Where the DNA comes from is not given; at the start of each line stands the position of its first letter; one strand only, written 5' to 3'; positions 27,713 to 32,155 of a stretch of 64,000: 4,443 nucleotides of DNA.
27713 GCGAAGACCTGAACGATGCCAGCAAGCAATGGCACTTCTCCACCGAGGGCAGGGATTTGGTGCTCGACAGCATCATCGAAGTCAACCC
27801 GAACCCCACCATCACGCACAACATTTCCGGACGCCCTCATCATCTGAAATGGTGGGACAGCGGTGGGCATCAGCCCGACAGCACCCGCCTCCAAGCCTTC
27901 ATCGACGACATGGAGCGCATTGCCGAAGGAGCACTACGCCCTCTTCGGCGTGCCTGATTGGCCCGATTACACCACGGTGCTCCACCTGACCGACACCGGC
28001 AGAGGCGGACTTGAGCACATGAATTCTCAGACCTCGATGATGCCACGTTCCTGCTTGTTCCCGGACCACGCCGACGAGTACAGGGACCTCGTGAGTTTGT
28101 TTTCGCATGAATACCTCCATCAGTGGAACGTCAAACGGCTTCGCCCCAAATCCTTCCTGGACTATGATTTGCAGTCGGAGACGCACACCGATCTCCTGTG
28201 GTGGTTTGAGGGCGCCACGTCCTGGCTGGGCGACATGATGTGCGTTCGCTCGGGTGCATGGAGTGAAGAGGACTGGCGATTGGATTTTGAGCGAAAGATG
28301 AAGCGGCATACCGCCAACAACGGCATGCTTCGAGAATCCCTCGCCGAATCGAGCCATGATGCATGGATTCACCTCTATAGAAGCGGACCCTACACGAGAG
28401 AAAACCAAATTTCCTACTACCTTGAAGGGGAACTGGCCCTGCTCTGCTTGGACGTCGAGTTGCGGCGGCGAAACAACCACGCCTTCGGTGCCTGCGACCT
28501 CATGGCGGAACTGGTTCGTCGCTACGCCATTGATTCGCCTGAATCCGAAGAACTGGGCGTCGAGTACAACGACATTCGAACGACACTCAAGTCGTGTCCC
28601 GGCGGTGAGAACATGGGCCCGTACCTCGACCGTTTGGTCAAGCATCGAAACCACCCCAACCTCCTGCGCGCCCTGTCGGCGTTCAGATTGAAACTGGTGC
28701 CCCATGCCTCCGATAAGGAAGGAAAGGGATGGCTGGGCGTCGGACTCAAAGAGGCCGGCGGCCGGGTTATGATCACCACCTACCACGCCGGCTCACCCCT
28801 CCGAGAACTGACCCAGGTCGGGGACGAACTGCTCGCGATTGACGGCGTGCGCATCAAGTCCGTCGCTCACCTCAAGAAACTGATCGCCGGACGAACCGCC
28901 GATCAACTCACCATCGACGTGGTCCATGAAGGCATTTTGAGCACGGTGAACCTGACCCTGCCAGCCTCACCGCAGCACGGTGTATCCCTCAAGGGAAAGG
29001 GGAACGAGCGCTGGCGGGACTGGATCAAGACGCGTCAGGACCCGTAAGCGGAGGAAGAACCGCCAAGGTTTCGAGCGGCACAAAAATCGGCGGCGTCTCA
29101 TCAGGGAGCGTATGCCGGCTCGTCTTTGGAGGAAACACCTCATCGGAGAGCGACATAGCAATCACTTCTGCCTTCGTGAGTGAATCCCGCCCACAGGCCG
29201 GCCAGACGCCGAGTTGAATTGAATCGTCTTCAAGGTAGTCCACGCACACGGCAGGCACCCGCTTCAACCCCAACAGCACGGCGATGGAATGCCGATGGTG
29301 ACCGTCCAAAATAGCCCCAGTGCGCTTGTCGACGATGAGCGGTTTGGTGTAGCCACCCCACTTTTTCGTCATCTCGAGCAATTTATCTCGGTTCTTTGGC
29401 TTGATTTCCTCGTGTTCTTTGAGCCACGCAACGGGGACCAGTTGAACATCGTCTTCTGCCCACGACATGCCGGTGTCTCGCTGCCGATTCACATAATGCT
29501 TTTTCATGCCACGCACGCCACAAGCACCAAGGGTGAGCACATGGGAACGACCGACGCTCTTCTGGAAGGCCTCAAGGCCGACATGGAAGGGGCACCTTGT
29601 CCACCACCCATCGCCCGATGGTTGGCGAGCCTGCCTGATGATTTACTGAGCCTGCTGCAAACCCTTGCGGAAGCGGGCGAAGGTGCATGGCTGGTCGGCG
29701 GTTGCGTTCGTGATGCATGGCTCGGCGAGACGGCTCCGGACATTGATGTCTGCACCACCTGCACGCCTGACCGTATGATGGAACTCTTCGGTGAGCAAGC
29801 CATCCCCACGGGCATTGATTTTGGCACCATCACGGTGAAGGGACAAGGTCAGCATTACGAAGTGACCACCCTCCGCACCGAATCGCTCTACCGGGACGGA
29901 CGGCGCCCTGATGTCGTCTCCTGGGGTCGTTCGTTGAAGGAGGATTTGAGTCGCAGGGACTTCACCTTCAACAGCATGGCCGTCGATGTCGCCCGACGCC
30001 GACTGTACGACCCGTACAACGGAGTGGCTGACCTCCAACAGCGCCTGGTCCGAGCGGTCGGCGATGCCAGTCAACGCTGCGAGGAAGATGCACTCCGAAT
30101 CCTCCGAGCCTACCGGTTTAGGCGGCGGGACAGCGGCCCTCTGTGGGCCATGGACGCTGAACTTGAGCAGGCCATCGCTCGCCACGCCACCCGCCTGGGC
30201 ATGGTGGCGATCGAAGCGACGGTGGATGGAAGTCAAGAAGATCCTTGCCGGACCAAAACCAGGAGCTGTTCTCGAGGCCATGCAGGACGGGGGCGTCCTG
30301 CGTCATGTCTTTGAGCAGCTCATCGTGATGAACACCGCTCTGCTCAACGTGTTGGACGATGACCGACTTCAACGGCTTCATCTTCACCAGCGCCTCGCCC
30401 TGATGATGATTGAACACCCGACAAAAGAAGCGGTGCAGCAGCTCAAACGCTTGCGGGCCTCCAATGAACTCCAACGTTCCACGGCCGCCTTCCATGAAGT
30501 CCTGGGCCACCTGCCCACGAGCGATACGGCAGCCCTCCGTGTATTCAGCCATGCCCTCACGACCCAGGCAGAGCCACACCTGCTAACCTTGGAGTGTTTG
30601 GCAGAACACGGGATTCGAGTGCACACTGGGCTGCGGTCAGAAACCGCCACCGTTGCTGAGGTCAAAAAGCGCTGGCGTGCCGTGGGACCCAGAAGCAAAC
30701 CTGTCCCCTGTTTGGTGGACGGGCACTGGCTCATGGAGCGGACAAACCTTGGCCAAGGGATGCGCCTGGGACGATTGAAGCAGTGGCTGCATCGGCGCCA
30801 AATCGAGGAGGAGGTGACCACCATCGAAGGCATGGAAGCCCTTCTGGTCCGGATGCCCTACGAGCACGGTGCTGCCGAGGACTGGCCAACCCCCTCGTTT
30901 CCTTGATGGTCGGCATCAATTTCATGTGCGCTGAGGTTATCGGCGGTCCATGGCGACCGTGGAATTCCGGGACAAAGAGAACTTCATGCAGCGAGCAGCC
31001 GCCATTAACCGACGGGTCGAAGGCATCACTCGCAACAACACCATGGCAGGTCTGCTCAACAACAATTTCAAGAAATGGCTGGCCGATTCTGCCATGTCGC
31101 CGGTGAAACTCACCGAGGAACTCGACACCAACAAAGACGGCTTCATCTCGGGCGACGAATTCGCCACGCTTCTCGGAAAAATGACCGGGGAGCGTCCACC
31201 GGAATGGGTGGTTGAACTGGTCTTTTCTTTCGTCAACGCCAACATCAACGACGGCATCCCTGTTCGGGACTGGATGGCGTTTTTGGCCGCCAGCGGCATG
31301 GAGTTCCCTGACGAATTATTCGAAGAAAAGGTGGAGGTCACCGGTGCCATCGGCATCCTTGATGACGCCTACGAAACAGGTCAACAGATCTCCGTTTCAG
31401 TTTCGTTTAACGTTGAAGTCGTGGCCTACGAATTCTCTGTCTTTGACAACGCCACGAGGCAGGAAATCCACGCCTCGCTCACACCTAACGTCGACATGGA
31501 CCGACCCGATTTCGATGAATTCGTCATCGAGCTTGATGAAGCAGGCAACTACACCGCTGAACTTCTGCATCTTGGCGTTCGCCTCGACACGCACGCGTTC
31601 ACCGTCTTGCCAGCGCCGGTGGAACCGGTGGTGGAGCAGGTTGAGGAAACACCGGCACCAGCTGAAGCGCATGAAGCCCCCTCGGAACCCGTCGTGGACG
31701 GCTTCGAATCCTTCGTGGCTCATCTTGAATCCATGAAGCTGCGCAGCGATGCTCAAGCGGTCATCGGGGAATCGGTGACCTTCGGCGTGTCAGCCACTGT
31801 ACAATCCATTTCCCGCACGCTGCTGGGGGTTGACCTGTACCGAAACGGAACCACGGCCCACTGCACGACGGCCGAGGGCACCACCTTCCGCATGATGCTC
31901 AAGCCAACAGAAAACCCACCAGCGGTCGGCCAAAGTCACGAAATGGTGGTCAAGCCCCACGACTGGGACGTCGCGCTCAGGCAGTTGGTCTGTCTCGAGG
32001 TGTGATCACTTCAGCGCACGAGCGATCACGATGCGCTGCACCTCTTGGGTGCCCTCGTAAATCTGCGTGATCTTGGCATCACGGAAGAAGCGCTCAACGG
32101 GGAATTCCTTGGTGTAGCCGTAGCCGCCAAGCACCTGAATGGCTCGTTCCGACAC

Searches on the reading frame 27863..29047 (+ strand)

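Call 102: search_protein_families(library=pfam, proteins=[window:27863-29047:+], max_evalue=0.0001)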
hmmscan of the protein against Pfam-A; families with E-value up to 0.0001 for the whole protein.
window:27863-29047:+ (394 aa): 3 families
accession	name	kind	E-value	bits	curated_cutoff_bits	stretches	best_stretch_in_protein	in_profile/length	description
PF05299.18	Peptidase_M61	-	1.6e-36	125.7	22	1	76-191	2-117/118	M61 glycyl aminopeptidase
PF13180.12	PDZ_2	-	1.4e-06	29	27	1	290-366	2-80/80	PDZ domain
PF17820.7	PDZ_6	-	1.2e-05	25.4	27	1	310-353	8-52/54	PDZ domain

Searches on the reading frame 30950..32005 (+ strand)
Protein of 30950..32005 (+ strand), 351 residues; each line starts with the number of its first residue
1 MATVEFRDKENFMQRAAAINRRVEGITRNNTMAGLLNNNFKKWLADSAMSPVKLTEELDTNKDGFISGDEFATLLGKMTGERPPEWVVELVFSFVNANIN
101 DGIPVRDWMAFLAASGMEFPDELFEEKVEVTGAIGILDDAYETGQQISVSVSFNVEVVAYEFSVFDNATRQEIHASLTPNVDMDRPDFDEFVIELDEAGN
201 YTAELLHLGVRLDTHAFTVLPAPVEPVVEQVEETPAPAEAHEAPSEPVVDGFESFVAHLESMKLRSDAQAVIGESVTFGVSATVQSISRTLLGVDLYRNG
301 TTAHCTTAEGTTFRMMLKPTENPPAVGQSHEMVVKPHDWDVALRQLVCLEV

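Call 3: search_protein_families(library=pfam, proteins=[window:30950-32005:+], max_evalue=0.1)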
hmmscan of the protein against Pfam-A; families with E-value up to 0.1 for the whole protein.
window:30950-32005:+ (351 aa): 4 families
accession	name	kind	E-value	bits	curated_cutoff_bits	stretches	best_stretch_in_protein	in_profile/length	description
PF13202.12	EF-hand_5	-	0.00017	21.4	25.9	1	57-74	7-24/25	EF hand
PF00036.39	EF-hand_1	-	0.00056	19.7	25.4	1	57-77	8-28/29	EF hand domain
PF13405.12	EF-hand_6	-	0.0043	17.1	25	1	57-76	8-27/30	EF-hand domain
PF13499.12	EF-hand_7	-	0.014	16.2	30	1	54-74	45-65/67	EF-hand domain pair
